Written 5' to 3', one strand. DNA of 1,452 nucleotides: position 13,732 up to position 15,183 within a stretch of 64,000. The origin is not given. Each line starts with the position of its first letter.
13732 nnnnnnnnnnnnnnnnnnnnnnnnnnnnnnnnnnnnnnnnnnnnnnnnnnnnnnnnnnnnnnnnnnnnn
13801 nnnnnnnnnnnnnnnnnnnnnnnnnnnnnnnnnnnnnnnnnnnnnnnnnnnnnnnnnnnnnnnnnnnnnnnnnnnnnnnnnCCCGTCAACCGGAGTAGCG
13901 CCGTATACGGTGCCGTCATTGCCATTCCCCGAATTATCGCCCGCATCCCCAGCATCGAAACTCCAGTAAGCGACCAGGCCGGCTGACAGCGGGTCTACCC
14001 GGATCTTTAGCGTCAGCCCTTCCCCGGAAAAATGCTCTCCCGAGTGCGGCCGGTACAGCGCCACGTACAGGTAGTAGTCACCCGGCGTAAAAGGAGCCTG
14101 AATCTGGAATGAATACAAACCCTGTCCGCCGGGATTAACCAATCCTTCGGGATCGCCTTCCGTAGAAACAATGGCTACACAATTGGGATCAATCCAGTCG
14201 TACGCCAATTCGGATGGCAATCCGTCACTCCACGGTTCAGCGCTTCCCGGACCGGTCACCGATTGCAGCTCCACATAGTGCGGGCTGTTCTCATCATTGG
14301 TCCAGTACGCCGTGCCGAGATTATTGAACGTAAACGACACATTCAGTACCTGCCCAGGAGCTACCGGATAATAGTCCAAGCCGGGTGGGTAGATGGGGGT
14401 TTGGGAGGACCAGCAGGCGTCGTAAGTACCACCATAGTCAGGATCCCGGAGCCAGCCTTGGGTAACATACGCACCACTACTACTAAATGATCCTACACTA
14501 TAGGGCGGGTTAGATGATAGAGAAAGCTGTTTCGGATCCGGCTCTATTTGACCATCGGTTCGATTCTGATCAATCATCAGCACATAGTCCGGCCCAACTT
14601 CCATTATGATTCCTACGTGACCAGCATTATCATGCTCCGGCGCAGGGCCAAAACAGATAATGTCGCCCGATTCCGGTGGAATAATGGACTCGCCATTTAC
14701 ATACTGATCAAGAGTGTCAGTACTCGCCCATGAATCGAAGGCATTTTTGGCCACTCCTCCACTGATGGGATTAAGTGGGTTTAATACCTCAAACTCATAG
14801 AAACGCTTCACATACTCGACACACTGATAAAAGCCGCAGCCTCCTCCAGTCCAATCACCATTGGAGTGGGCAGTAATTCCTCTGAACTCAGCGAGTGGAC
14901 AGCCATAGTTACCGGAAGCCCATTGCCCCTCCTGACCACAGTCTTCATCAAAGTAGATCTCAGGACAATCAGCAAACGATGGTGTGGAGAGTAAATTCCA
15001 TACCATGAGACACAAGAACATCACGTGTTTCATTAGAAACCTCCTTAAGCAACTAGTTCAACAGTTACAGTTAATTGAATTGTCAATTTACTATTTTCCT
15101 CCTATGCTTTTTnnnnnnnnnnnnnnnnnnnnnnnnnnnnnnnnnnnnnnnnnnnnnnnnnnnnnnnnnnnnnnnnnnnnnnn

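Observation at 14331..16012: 82-bp exact direct repeat: the M23 peptidase C-terminus is a transplanted fragment of the CHAP giant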

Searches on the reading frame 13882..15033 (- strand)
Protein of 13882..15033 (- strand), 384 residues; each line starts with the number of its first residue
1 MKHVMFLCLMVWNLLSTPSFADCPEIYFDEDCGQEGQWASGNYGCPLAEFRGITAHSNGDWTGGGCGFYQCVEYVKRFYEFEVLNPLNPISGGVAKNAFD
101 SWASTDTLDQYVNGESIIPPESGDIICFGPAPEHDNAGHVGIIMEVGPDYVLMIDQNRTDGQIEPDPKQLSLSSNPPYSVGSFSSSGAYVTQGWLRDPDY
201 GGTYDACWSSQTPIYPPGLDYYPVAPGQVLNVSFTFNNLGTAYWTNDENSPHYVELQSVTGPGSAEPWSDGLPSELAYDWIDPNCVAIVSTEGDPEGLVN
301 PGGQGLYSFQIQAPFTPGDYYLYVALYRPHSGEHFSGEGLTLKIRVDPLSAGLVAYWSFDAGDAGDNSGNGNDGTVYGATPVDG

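Call 32: find_homologous_proteins(query=window:13882-15033:-)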
Query seq(384 aa) (384 aa): 3 proteins with E <= 0.001 among 3467 candidates.
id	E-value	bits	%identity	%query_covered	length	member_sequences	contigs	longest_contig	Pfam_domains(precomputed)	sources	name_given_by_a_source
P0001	1.4e-8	52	51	20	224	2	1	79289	PF01551.30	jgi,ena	-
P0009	2.1e-7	49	56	13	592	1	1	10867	PF07953.21,PF13385.14,PF02973.23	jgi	jgi:hypothetical protein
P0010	2.3e-5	42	78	9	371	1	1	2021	PF07953.21,PF00404.25,PF13385.14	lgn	-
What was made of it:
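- Tried and rejected: Besides two LamG matches it returned only the M23 stub (call 32).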
